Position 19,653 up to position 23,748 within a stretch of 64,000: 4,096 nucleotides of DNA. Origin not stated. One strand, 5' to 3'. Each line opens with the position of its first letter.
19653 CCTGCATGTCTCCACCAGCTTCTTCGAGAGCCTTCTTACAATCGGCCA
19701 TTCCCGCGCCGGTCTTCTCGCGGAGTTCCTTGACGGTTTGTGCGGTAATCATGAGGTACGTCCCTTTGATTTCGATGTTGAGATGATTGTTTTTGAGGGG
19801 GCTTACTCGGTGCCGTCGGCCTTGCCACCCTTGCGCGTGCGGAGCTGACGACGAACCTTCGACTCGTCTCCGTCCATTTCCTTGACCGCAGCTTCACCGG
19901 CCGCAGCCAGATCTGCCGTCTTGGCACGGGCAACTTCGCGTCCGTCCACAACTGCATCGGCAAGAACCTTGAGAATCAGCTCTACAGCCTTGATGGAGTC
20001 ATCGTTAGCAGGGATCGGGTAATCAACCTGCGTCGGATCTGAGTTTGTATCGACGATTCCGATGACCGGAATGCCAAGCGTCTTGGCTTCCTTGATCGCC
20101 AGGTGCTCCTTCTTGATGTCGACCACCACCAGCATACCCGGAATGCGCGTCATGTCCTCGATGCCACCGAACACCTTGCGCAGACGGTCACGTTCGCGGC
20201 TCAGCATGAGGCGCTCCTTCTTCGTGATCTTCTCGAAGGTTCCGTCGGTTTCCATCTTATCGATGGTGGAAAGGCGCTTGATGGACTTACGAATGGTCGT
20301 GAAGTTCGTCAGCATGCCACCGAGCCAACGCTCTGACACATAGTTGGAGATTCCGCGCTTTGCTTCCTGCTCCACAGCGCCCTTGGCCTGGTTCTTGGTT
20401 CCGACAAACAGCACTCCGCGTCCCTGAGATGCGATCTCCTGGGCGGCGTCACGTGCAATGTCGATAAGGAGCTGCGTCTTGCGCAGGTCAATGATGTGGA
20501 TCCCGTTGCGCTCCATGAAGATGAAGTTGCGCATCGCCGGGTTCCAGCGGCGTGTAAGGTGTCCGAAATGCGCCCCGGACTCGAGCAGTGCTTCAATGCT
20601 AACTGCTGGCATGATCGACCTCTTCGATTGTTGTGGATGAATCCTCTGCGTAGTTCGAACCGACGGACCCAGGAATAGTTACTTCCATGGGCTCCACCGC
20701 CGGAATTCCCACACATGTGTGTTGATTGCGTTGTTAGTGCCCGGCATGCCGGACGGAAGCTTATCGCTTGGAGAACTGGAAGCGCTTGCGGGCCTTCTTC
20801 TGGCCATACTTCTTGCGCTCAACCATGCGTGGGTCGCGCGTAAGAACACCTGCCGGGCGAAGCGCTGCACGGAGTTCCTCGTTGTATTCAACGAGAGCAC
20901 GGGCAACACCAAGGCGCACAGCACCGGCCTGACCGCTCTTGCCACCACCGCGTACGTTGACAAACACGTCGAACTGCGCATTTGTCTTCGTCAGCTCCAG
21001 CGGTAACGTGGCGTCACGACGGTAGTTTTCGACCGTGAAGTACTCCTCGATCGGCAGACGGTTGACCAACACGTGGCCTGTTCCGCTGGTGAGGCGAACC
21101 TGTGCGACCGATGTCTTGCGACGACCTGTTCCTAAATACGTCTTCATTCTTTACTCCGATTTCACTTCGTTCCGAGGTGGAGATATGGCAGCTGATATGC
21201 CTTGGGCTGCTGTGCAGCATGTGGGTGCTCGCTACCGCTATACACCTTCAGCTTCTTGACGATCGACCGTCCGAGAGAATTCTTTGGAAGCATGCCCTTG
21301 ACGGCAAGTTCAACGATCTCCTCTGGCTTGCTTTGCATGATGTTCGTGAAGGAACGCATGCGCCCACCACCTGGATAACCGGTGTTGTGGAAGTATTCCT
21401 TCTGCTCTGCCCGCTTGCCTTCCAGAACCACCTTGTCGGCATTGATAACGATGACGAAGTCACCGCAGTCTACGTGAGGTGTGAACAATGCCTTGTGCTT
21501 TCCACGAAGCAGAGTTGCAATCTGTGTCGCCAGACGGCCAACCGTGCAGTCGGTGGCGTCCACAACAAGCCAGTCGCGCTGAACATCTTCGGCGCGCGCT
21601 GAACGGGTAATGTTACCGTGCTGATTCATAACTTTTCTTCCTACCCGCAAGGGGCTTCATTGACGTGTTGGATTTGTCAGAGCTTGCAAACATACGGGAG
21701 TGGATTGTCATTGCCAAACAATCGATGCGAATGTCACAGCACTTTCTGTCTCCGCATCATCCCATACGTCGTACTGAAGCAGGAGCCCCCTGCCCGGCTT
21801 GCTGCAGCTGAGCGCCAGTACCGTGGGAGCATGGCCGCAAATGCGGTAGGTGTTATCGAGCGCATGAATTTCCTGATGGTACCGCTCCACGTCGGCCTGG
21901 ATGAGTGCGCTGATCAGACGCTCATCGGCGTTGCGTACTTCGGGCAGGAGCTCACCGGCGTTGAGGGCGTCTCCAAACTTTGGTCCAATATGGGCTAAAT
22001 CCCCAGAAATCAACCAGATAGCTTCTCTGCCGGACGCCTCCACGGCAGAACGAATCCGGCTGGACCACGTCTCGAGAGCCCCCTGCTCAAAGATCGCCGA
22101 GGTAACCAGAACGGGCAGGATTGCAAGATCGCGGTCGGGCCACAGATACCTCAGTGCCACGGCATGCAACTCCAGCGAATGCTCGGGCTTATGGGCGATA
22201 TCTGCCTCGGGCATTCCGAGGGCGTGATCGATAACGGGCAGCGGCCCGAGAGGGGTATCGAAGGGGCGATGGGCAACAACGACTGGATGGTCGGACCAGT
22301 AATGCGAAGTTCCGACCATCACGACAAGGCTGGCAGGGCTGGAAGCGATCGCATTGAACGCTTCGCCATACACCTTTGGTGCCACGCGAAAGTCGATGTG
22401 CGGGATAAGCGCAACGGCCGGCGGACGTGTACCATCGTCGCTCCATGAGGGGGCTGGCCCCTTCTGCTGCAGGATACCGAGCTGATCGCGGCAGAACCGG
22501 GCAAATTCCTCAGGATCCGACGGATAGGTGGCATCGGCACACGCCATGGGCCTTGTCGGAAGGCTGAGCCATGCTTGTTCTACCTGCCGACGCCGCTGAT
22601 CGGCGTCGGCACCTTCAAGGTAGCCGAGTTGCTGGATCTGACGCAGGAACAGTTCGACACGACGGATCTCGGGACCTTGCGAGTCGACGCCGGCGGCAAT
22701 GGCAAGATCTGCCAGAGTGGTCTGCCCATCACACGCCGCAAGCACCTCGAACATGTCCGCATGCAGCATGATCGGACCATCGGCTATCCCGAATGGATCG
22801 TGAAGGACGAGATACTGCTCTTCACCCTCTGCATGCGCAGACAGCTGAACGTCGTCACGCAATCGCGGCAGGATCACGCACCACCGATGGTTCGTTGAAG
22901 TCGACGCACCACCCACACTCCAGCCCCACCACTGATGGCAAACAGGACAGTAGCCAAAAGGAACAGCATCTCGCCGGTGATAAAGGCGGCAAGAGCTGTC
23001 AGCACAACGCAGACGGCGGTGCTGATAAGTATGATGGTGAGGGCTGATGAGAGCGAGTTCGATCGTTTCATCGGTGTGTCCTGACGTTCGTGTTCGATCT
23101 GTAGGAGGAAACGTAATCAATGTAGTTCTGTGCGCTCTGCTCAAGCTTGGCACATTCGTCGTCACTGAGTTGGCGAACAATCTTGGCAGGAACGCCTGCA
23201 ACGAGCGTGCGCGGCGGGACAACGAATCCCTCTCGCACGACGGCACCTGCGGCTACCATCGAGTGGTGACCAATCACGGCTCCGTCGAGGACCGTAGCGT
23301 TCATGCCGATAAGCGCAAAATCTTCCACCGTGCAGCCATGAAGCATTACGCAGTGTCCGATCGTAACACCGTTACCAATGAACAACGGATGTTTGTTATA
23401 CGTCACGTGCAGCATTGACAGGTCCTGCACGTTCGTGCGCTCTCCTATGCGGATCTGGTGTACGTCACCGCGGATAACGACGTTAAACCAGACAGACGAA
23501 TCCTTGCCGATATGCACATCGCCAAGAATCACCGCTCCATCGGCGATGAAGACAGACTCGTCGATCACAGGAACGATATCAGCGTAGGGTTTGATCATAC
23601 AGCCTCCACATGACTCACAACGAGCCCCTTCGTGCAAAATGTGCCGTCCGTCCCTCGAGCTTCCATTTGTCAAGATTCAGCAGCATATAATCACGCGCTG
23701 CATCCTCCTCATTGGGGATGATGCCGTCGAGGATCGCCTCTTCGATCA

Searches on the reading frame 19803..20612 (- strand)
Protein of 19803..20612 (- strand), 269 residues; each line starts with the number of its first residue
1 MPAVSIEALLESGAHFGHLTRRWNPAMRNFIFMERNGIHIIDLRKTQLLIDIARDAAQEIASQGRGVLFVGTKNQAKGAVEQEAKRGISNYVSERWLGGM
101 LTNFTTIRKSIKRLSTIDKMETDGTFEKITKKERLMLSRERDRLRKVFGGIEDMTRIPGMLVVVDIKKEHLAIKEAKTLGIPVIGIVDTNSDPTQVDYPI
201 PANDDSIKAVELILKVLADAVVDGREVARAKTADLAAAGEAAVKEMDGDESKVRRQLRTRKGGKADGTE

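Call 65: search_protein_families(library=pfam, proteins=[window:19803-20612:-], max_evalue=0.00001)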
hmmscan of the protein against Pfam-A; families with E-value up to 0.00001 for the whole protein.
window:19803-20612:- (269 aa): 1 family
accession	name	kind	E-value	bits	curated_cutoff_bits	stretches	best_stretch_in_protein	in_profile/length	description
PF00318.25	Ribosomal_S2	-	2e-93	312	26.1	1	9-224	1-216/216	Ribosomal protein S2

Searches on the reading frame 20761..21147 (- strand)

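Call 65: search_protein_families(library=pfam, proteins=[window:20761-21147:-], max_evalue=0.00001)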
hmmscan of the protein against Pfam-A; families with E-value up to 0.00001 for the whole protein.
window:20761-21147:- (128 aa): 1 family
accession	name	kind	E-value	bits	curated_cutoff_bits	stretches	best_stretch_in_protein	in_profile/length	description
PF00380.25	Ribosomal_S9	-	5.4e-50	169.3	22.5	1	8-128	1-121/121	Ribosomal protein S9/S16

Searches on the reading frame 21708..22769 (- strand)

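Call 65: search_protein_families(library=pfam, proteins=[window:21708-22769:-], max_evalue=0.00001)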
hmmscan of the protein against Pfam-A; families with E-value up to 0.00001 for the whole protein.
window:21708-22769:- (353 aa): 1 family
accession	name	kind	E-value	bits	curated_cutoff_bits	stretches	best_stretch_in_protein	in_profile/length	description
PF01875.22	Memo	-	9.2e-34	117.3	27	1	75-351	2-269/269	Memo-like protein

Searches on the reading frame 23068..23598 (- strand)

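Call 65: search_protein_families(library=pfam, proteins=[window:23068-23598:-], max_evalue=0.00001)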
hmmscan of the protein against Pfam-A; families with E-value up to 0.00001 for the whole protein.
window:23068-23598:- (176 aa): 3 families
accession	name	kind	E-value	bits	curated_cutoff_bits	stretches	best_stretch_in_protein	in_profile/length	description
PF00132.30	Hexapep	-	1.1e-18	66.5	27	2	88-122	1-35/36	Bacterial transferase hexapeptide (six repeats)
PF25084.1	LbH_EIF2B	-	2.1e-08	34.6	54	1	49-130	22-102/105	EIF2B subunit epsilon LbH domain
PF21711.3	DCTN5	-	1.3e-06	28.6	40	1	34-145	40-158/182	Dynactin subunit 5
